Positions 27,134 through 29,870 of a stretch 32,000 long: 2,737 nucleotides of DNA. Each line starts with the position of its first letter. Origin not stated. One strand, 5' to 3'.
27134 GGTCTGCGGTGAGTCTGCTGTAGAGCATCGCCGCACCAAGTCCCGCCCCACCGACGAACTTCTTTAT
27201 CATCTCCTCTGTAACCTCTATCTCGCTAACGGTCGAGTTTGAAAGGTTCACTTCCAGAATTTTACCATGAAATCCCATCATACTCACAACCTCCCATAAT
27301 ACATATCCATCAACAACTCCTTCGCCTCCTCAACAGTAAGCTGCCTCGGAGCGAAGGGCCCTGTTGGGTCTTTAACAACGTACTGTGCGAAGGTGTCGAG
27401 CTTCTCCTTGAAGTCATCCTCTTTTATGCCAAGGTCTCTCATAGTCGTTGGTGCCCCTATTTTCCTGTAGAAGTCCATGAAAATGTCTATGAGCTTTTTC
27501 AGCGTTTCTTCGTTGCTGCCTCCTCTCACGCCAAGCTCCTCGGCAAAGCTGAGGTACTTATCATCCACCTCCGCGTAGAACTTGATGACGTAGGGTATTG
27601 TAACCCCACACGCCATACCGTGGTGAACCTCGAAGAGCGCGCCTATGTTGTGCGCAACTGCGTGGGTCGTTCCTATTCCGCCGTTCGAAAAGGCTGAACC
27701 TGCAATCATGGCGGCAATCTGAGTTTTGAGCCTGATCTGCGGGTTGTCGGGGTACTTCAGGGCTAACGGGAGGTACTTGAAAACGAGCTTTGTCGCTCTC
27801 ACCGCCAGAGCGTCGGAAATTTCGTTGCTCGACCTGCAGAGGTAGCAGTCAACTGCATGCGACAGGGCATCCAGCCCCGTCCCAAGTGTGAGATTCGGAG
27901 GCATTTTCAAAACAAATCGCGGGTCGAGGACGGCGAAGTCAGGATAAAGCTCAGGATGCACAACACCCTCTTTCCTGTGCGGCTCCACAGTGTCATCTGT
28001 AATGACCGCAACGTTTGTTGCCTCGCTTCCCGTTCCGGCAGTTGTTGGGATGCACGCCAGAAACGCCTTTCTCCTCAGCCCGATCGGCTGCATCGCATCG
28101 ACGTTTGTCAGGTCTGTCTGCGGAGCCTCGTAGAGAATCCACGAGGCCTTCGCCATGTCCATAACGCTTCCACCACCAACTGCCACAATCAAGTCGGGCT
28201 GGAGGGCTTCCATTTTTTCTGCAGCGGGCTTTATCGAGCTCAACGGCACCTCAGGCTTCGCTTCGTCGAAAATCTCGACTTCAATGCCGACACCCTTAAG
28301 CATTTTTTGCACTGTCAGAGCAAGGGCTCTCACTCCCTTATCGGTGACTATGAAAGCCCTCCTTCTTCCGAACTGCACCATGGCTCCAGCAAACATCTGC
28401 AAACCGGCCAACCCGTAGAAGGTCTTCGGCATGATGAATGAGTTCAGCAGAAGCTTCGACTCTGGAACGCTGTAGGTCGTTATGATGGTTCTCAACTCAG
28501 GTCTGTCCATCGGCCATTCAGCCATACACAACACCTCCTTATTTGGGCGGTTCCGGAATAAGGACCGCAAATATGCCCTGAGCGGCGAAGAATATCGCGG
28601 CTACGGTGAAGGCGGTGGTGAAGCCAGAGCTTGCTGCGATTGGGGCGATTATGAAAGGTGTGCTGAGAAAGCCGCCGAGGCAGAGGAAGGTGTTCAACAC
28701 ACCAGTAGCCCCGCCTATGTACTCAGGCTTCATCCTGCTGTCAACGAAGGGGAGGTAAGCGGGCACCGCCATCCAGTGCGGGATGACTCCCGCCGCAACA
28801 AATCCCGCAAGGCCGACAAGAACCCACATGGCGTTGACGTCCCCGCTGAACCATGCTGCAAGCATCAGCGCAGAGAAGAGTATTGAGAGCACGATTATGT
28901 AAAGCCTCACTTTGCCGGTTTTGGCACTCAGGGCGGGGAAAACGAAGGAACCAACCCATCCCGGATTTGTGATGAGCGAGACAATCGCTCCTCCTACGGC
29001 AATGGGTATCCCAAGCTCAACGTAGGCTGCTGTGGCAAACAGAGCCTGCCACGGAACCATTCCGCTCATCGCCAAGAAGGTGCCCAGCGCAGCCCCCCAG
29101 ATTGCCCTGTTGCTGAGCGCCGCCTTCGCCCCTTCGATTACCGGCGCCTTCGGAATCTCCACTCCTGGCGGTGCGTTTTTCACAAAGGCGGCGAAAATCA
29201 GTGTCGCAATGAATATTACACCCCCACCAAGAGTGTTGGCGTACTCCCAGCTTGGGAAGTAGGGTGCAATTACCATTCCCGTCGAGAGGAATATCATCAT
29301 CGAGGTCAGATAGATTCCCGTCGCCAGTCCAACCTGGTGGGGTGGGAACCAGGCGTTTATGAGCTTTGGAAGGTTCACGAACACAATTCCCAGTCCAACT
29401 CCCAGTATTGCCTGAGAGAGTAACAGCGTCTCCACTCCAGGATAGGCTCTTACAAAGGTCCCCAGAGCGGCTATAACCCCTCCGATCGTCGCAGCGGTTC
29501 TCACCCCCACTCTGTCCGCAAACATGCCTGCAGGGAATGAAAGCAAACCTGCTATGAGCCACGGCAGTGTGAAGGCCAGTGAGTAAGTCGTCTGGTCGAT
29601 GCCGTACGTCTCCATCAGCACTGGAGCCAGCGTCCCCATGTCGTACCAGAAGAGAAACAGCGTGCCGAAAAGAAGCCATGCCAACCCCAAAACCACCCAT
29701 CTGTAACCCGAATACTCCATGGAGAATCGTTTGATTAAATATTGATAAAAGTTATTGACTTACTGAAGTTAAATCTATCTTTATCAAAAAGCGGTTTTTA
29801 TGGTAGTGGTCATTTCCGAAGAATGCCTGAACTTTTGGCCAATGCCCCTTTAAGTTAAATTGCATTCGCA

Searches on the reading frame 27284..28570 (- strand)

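Call 5: search_protein_families(library=pfam, proteins=[window:27284-28570:-])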
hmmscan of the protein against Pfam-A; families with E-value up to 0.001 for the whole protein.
window:27284-28570:- (428 aa): 3 families
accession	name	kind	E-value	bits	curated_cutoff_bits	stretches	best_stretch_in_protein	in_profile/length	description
PF25137.1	ADH_Fe_C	-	4.1e-43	147.8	27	1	230-423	3-193/194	Fe-containing alcohol dehydrogenase family, C-terminal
PF00465.25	Fe-ADH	-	2.4e-40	138.3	31.3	1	49-217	3-168/168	Iron-containing alcohol dehydrogenase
PF13685.12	Fe-ADH_2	-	1.6e-09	38.4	28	1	66-142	16-92/149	Iron-containing alcohol dehydrogenase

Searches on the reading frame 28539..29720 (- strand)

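Call 5: search_protein_families(library=pfam, proteins=[window:28539-29720:-])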
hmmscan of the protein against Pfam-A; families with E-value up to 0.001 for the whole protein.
window:28539-29720:- (393 aa): 1 family
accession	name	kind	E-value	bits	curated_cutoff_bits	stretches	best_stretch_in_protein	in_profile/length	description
PF07690.21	MFS_1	-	2.7e-37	128.9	33.4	1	19-353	3-346/347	Major Facilitator Superfamily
